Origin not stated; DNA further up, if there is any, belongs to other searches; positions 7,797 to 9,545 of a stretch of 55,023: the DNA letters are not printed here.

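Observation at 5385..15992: Nine-gene minus-strand string in which every product carries an export signal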

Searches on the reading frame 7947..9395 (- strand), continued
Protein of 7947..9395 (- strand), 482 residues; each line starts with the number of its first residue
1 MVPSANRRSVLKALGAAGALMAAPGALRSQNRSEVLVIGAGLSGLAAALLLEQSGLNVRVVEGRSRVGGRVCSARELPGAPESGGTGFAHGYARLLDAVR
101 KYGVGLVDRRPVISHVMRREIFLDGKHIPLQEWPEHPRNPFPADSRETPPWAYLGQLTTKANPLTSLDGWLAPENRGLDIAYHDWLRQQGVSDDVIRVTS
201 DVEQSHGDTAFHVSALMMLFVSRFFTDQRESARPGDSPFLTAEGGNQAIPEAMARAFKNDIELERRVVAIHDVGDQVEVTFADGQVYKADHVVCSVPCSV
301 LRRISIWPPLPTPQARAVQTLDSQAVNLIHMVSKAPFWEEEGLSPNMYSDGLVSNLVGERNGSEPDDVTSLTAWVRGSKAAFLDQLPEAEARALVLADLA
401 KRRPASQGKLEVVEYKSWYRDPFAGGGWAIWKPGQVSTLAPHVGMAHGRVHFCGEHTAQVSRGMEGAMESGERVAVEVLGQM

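Call 61: find_homologous_proteins(query=window:7947-9395:-, max_evalue=1e-20)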
Query window:7947-9395:- (482 aa): 1733 proteins with E <= 1e-20 among 8000 candidates; the best 120 are listed.
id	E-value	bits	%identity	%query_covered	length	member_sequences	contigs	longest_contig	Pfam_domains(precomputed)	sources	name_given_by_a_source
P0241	1.2e-276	936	84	100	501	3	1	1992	PF01593.31,PF13450.13,PF07992.21,PF13454.13,PF12831.14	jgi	jgi:monoamine oxidase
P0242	3.0e-231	787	71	99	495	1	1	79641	PF01266.31,PF01593.31,PF13450.13,PF00890.31,PF07992.21,PF01494.26,PF12831.14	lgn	-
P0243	1.3e-229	781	70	94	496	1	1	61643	PF01593.31,PF13450.13,PF00890.31,PF07992.21,PF01494.26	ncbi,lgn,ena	-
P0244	1.2e-223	762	69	99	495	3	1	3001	PF01593.31,PF13450.13,PF07992.21,PF01494.26,PF12831.14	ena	-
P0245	2.7e-223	760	70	99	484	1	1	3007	PF01593.31,PF13450.13,PF00890.31,PF07992.21,PF12831.14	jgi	jgi:monoamine oxidase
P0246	2.2e-221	754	69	100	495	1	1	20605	PF01266.31,PF01593.31,PF13450.13,PF00890.31,PF07992.21,PF12831.14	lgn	-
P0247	2.0e-219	748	68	99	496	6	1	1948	PF01593.31,PF13450.13,PF00890.31,PF07992.21,PF01494.26,PF12831.14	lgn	-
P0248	5.4e-217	740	66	99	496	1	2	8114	PF01593.31,PF13450.13,PF00890.31,PF07992.21,PF01494.26,PF12831.14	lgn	-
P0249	1.4e-212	725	64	100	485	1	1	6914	PF01266.31,PF01593.31,PF13450.13,PF00890.31,PF07992.21,PF01494.26,PF12831.14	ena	-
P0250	1.5e-212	725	65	98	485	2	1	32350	PF01593.31,PF13450.13,PF07992.21,PF01494.26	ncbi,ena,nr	ncbi:MAG: NAD(P)/FAD-dependent oxidoreductase [Gammaproteobacteria bacterium]|nr:NAD(P)/FAD-dependen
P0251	3.7e-208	710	65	100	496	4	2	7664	PF01266.31,PF01593.31,PF13450.13,PF00890.31,PF07992.21,PF01494.26,PF12831.14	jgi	jgi:monoamine oxidase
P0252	5.5e-207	707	64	100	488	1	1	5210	PF01266.31,PF01593.31,PF13450.13,PF00890.31,PF07992.21,PF01494.26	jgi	jgi:monoamine oxidase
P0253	1.0e-199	683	61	99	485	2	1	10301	PF01593.31,PF13450.13,PF07992.21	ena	-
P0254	2.6e-198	678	61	99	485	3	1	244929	PF01266.31,PF01593.31,PF13450.13,PF07992.21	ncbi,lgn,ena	-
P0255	1.5e-197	675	63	99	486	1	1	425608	PF01266.31,PF01593.31,PF13450.13,PF00890.31,PF07992.21,PF01494.26,PF12831.14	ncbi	-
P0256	5.2e-197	674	61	100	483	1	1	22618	PF01593.31,PF13450.13,PF07992.21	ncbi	-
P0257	3.1e-196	671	64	94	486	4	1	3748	PF01593.31,PF13450.13,PF00890.31,PF07992.21,PF01494.26,PF12831.14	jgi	-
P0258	2.5e-195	668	61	99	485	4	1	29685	PF01266.31,PF01593.31,PF13450.13,PF00890.31,PF07992.21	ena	-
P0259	2.7e-195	668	61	99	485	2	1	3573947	PF01593.31,PF13450.13,PF00890.31,PF07992.21,PF13738.13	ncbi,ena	-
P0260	8.7e-194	663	61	98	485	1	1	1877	PF01593.31,PF13450.13,PF07992.21,PF12831.14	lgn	-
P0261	1.2e-193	662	61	99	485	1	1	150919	PF01946.24,PF01266.31,PF01593.31,PF13450.13,PF00890.31,PF07992.21,PF03486.21,PF12831.14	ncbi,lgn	-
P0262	3.3e-193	661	61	95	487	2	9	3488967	PF01946.24,PF01266.31,PF01593.31,PF13450.13,PF00890.31,PF07992.21,PF13738.13,PF03486.21,PF12831.14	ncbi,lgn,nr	ncbi:MAG: FAD-dependent oxidoreductase [Chromatiales bacterium]|nr:MAG: FAD-dependent oxidoreductase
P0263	4.7e-193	661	60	99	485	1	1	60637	PF01266.31,PF01593.31,PF13450.13,PF00890.31,PF07992.21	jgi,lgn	-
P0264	8.9e-193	660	59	99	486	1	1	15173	PF01266.31,PF01593.31,PF13450.13,PF00890.31,PF07992.21,PF13738.13,PF01494.26,PF12831.14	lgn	-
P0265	7.0e-192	657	60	98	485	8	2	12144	PF01593.31,PF13450.13,PF00890.31,PF07992.21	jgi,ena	-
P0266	5.7e-191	654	60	100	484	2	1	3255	PF01266.31,PF01593.31,PF13450.13,PF00890.31,PF07992.21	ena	-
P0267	5.9e-191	654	60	95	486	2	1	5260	PF01946.24,PF01266.31,PF01593.31,PF13450.13,PF00890.31,PF07992.21,PF01494.26,PF12831.14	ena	-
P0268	1.4e-188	646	68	83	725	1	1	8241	PF01593.31,PF00198.29,PF12850.13,PF00149.34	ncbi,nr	ncbi:MAG: hypothetical protein HC812_15275 [Leptolyngbya sp. RL_3_1]|nr:hypothetical protein [Leptol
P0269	2.3e-187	642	59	95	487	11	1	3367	PF01946.24,PF01266.31,PF01593.31,PF13450.13,PF00890.31,PF07992.21,PF01494.26,PF12831.14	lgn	-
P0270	5.8e-180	617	57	100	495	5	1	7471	PF01266.31,PF01593.31,PF13450.13,PF00890.31,PF07992.21,PF00070.34,PF13738.13,PF03486.21,PF01494.26,PF12831.14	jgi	-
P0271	1.3e-178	613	56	99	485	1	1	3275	PF01266.31,PF01593.31,PF13450.13,PF00890.31,PF07992.21,PF12831.14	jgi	jgi:monoamine oxidase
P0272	4.8e-177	608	56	99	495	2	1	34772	PF01946.24,PF01266.31,PF01593.31,PF13450.13,PF00890.31,PF07992.21,PF00070.34,PF13738.13,PF01494.26,PF12831.14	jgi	-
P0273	3.0e-176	605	55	99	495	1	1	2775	PF01266.31,PF01593.31,PF13450.13,PF00890.31,PF07992.21,PF00070.34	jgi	-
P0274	1.9e-174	599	54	99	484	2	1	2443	PF01946.24,PF01266.31,PF01593.31,PF13450.13,PF00890.31,PF07992.21,PF01494.26,PF12831.14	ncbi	-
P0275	1.2e-173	597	55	99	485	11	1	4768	PF01266.31,PF01593.31,PF13450.13,PF00890.31,PF07992.21,PF12831.14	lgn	-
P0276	5.2e-171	588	55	99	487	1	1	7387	PF01266.31,PF01593.31,PF13450.13,PF00890.31,PF07992.21,PF01494.26,PF12831.14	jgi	jgi:monoamine oxidase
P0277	5.6e-171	588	54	99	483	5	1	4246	PF01946.24,PF01266.31,PF01593.31,PF13450.13,PF00890.31,PF07992.21,PF12831.14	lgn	-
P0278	1.2e-170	587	54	99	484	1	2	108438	PF01266.31,PF01593.31,PF13450.13,PF00890.31,PF07992.21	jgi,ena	-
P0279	3.0e-170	585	54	99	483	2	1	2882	PF01266.31,PF01593.31,PF13450.13,PF07992.21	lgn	-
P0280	1.5e-169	583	54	99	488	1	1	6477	PF01266.31,PF01593.31,PF13450.13,PF00890.31,PF07992.21,PF01494.26,PF12831.14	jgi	jgi:monoamine oxidase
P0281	3.7e-169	582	55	98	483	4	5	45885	PF01266.31,PF01593.31,PF13450.13,PF07992.21,PF13738.13,PF01494.26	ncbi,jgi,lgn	jgi:monoamine oxidase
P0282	3.8e-169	582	54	99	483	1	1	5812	PF01593.31,PF13450.13,PF00890.31,PF07992.21,PF01494.26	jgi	jgi:monoamine oxidase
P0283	2.6e-168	579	54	99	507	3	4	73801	PF01946.24,PF01266.31,PF01593.31,PF13450.13,PF00890.31,PF07992.21,PF13738.13,PF03486.21,PF01134.29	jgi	jgi:monoamine oxidase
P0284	1.0e-167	577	53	99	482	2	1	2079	PF01266.31,PF01593.31,PF13450.13,PF00890.31,PF07992.21,PF01494.26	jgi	-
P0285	1.3e-167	577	53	99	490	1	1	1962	PF01266.31,PF01593.31,PF13450.13,PF00890.31,PF07992.21,PF12831.14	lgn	-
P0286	1.4e-167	577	55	95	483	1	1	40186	PF01593.31,PF13450.13,PF07992.21,PF01494.26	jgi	jgi:monoamine oxidase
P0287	5.7e-167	575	55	99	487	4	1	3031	PF01266.31,PF01593.31,PF13450.13,PF00890.31,PF07992.21,PF03486.21,PF01494.26,PF12831.14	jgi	jgi:monoamine oxidase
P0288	1.1e-166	574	54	98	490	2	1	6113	PF01946.24,PF01266.31,PF01593.31,PF13450.13,PF00890.31,PF07992.21,PF13738.13,PF12831.14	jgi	-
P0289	1.9e-166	573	54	99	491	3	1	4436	PF01266.31,PF01593.31,PF13450.13,PF00890.31,PF07992.21,PF03486.21,PF12831.14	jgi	jgi:monoamine oxidase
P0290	2.0e-166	573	53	99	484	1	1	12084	PF01946.24,PF01266.31,PF01593.31,PF13450.13,PF00890.31,PF07992.21,PF13738.13,PF03486.21,PF01134.29,PF12831.14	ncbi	-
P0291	2.4e-166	573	54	99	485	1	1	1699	PF01946.24,PF01266.31,PF01593.31,PF13450.13,PF00890.31,PF07992.21,PF13738.13,PF01134.29,PF01494.26,PF12831.14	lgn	-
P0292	2.5e-166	572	54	99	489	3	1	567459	PF01593.31,PF13450.13,PF00890.31,PF07992.21,PF01494.26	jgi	-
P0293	2.9e-166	572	53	99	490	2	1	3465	PF01946.24,PF01266.31,PF01593.31,PF13450.13,PF00890.31,PF07992.21,PF13738.13,PF01494.26,PF12831.14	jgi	-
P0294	3.4e-166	572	55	99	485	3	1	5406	PF01266.31,PF01593.31,PF13450.13,PF00890.31,PF07992.21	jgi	-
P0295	3.5e-166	572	53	99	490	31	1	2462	PF01946.24,PF01266.31,PF01593.31,PF13450.13,PF00890.31,PF07992.21,PF01494.26,PF12831.14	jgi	jgi:monoamine oxidase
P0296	1.2e-165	570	54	98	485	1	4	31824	PF01266.31,PF01593.31,PF13450.13,PF07992.21,PF00070.34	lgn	-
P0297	2.1e-165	569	54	98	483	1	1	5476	PF01593.31,PF13450.13,PF00890.31,PF07992.21,PF01494.26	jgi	jgi:monoamine oxidase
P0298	2.6e-165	569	52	100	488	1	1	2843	PF01266.31,PF01593.31,PF13450.13,PF00890.31,PF07992.21,PF01494.26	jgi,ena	-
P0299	2.9e-165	569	53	99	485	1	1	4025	PF01946.24,PF01266.31,PF01593.31,PF13450.13,PF00890.31,PF07992.21,PF01494.26,PF12831.14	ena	-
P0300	3.3e-165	569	53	98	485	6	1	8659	PF01266.31,PF01593.31,PF13450.13,PF07992.21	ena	-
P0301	3.8e-165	569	54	98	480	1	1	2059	PF01266.31,PF01593.31,PF13450.13,PF00890.31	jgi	jgi:monoamine oxidase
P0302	4.8e-165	568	54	99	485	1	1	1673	PF01266.31,PF01593.31,PF13450.13,PF00890.31,PF07992.21,PF00070.34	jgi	-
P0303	5.5e-165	568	53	100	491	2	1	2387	PF01266.31,PF01593.31,PF13450.13,PF00890.31,PF07992.21,PF12831.14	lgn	-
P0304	6.1e-165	568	53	95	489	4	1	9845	PF01266.31,PF01593.31,PF13450.13,PF00890.31,PF07992.21,PF01494.26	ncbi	-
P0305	7.6e-165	568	52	99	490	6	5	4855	PF01266.31,PF01593.31,PF13450.13,PF00890.31,PF07992.21,PF01494.26,PF12831.14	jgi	-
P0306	7.8e-165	568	52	98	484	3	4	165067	PF01946.24,PF01266.31,PF01593.31,PF13450.13,PF00890.31,PF07992.21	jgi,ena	-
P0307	1.0e-164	567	54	99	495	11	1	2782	PF01266.31,PF01593.31,PF13450.13,PF00890.31,PF07992.21,PF12831.14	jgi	jgi:monoamine oxidase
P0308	1.2e-164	567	52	99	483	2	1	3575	PF01266.31,PF01593.31,PF13450.13,PF00890.31,PF07992.21,PF13738.13,PF01494.26,PF12831.14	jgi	jgi:monoamine oxidase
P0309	1.4e-164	567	51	100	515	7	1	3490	PF01946.24,PF01266.31,PF01593.31,PF13450.13,PF00890.31,PF07992.21,PF12831.14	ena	-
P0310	1.6e-164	566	54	94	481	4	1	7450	PF01266.31,PF01593.31,PF13450.13,PF00890.31,PF07992.21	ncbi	-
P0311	1.7e-164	566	53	99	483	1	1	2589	PF01266.31,PF01593.31,PF13450.13,PF00890.31,PF07992.21,PF13738.13,PF01494.26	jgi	-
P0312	1.8e-164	566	54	99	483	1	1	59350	PF01266.31,PF01593.31,PF13450.13,PF07992.21,PF01494.26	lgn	-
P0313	2.5e-164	566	53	99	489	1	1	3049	PF01266.31,PF01593.31,PF13450.13,PF00890.31,PF07992.21,PF12831.14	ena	-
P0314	2.6e-164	566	54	98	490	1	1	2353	PF01593.31,PF13450.13,PF07992.21,PF01494.26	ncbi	-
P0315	2.6e-164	566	54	99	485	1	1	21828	PF01266.31,PF01593.31,PF13450.13,PF00890.31,PF07992.21,PF01134.29,PF12831.14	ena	-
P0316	3.1e-164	566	53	99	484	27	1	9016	PF01946.24,PF01266.31,PF01593.31,PF13450.13,PF00890.31,PF07992.21,PF13738.13,PF01134.29,PF12831.14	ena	-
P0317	3.5e-164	565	52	100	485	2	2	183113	PF01266.31,PF01593.31,PF13450.13,PF07992.21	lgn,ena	-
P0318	5.6e-164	565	56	94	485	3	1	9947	PF01593.31,PF13450.13,PF00890.31,PF07992.21,PF00070.34,PF13738.13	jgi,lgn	-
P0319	5.9e-164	565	52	100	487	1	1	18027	PF01266.31,PF01593.31,PF13450.13,PF00890.31,PF07992.21,PF01494.26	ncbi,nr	ncbi:MAG: FAD-dependent oxidoreductase [Gammaproteobacteria bacterium]|nr:FAD-dependent oxidoreducta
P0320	7.1e-164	564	53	99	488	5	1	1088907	PF01946.24,PF01266.31,PF01593.31,PF13450.13,PF00890.31,PF07992.21,PF01134.29,PF01494.26,PF12831.14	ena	-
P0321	8.2e-164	564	53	99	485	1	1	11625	PF01266.31,PF01593.31,PF13450.13,PF00890.31,PF07992.21,PF12831.14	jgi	-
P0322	1.2e-163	564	53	99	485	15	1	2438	PF01266.31,PF01593.31,PF13450.13,PF00890.31,PF07992.21,PF00070.34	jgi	jgi:monoamine oxidase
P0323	1.5e-163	563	53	99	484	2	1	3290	PF01946.24,PF01266.31,PF01593.31,PF13450.13,PF00890.31,PF07992.21,PF03486.21,PF01134.29,PF12831.14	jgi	jgi:monoamine oxidase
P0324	2.7e-163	562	52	98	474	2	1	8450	PF01946.24,PF01266.31,PF01593.31,PF13450.13,PF00890.31,PF07992.21,PF13738.13,PF03486.21,PF01494.26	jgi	-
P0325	5.6e-163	561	53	99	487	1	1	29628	PF01266.31,PF01593.31,PF13450.13,PF07992.21,PF01134.29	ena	-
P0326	6.5e-163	561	55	95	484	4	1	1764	PF01593.31,PF13450.13,PF07992.21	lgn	-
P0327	7.3e-163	561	53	98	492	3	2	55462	PF01266.31,PF01593.31,PF13450.13,PF07992.21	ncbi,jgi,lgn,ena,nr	ncbi:MAG: FAD-dependent oxidoreductase [Gammaproteobacteria bacterium]|nr:MAG: FAD-dependent oxidore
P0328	8.0e-163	561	52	100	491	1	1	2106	PF01946.24,PF01266.31,PF01593.31,PF13450.13,PF00890.31,PF07992.21,PF03486.21,PF01494.26,PF12831.14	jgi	jgi:monoamine oxidase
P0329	1.1e-162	560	55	93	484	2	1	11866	PF01266.31,PF01593.31,PF13450.13,PF00890.31,PF07992.21,PF12831.14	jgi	jgi:monoamine oxidase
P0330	1.4e-162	560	51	100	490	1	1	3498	PF01946.24,PF01266.31,PF01593.31,PF13450.13,PF00890.31,PF07992.21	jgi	jgi:monoamine oxidase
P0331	3.5e-162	559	53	99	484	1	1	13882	PF01593.31,PF13450.13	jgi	jgi:monoamine oxidase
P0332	4.4e-162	558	53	99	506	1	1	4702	PF01946.24,PF01266.31,PF01593.31,PF13450.13,PF00890.31,PF07992.21,PF12831.14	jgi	jgi:monoamine oxidase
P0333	5.5e-162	558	53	99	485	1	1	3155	PF01946.24,PF01266.31,PF01593.31,PF13450.13,PF00890.31,PF07992.21,PF12831.14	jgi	jgi:monoamine oxidase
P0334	9.7e-162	557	53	98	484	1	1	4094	PF01593.31,PF13450.13,PF07992.21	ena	-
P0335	1.3e-161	557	53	99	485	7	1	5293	PF01946.24,PF01266.31,PF01593.31,PF13450.13,PF00890.31,PF07992.21,PF12831.14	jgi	jgi:monoamine oxidase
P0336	1.6e-161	557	53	99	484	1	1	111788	PF01266.31,PF01593.31,PF13450.13,PF00890.31,PF07992.21,PF01494.26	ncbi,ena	-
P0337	2.7e-161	556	53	98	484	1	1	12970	PF01266.31,PF01593.31,PF13450.13,PF00890.31,PF07992.21,PF00070.34,PF13738.13,PF01134.29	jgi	-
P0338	2.9e-161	556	51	99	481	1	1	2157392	PF01266.31,PF01593.31,PF13450.13,PF07992.21,PF01494.26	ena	-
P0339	2.9e-161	556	51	99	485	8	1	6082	PF01266.31,PF01593.31,PF13450.13,PF00890.31,PF07992.21,PF12831.14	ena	-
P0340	1.1e-160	554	52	98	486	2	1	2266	PF01266.31,PF01593.31,PF13450.13,PF07992.21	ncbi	-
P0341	1.2e-160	554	53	99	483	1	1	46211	PF01266.31,PF01593.31,PF13450.13,PF00890.31,PF07992.21,PF00070.34,PF01262.28,PF12831.14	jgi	jgi:monoamine oxidase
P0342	1.8e-160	553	55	95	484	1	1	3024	PF01593.31,PF13450.13,PF00890.31,PF07992.21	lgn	-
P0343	2.0e-160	553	52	99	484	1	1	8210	PF01266.31,PF01593.31,PF13450.13,PF00890.31,PF07992.21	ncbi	ncbi:MAG: flavin monoamine oxidase family protein [Gammaproteobacteria bacterium]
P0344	3.1e-160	552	52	98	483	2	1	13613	PF01266.31,PF01593.31,PF13450.13,PF00890.31,PF01494.26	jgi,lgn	jgi:monoamine oxidase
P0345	3.1e-160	552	54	95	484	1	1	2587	PF01266.31,PF01593.31,PF13450.13,PF00890.31,PF07992.21,PF13738.13,PF12831.14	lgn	-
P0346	4.4e-160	552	51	100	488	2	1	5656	PF01266.31,PF01593.31,PF13450.13,PF00890.31,PF07992.21,PF01494.26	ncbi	ncbi:MAG: flavin monoamine oxidase family protein [Gammaproteobacteria bacterium]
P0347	4.8e-160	552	53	99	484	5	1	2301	PF01266.31,PF01593.31,PF13450.13,PF00890.31,PF07992.21,PF12831.14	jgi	-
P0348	5.3e-160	552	54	99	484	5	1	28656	PF01266.31,PF01593.31,PF13450.13,PF07992.21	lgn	-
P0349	1.1e-159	550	54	95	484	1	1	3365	PF01593.31,PF13450.13,PF00890.31,PF07992.21,PF00070.34,PF13738.13,PF03486.21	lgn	-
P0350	1.3e-159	550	51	99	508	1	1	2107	PF01266.31,PF01593.31,PF13450.13,PF00890.31,PF07992.21,PF01494.26,PF12831.14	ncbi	-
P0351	1.9e-159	550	53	98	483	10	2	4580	PF01946.24,PF01266.31,PF01593.31,PF13450.13,PF00890.31,PF07992.21,PF00070.34,PF12831.14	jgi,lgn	jgi:monoamine oxidase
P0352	2.2e-159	550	53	100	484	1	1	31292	PF01946.24,PF01266.31,PF01593.31,PF13450.13,PF00890.31,PF07992.21,PF12831.14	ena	-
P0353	3.1e-159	549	53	99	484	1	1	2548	PF01946.24,PF01266.31,PF01593.31,PF13450.13,PF00890.31,PF07992.21,PF01134.29,PF01494.26,PF12831.14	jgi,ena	-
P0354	4.5e-159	549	53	99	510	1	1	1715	PF01266.31,PF01593.31,PF13450.13,PF07992.21,PF00070.34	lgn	-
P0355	5.0e-159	548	53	95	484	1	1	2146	PF01593.31,PF13450.13,PF00890.31,PF07992.21,PF03486.21,PF01494.26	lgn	-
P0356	5.4e-159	548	52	98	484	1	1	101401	PF01946.24,PF01266.31,PF01593.31,PF13450.13,PF00890.31,PF07992.21,PF03486.21,PF01134.29,PF12831.14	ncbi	-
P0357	5.8e-159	548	53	98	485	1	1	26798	PF01266.31,PF01593.31,PF13450.13,PF00890.31,PF07992.21,PF00070.34,PF01494.26,PF12831.14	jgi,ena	-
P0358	8.7e-159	548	53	99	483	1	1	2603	PF01266.31,PF01593.31,PF13450.13,PF00890.31,PF07992.21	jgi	jgi:monoamine oxidase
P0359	9.0e-159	548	52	99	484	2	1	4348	PF01266.31,PF01593.31,PF13450.13,PF00890.31,PF07992.21,PF00070.34,PF01262.28,PF12831.14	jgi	-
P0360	9.0e-159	548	52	98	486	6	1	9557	PF01266.31,PF01593.31,PF13450.13,PF00890.31,PF07992.21,PF01134.29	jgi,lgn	jgi:monoamine oxidase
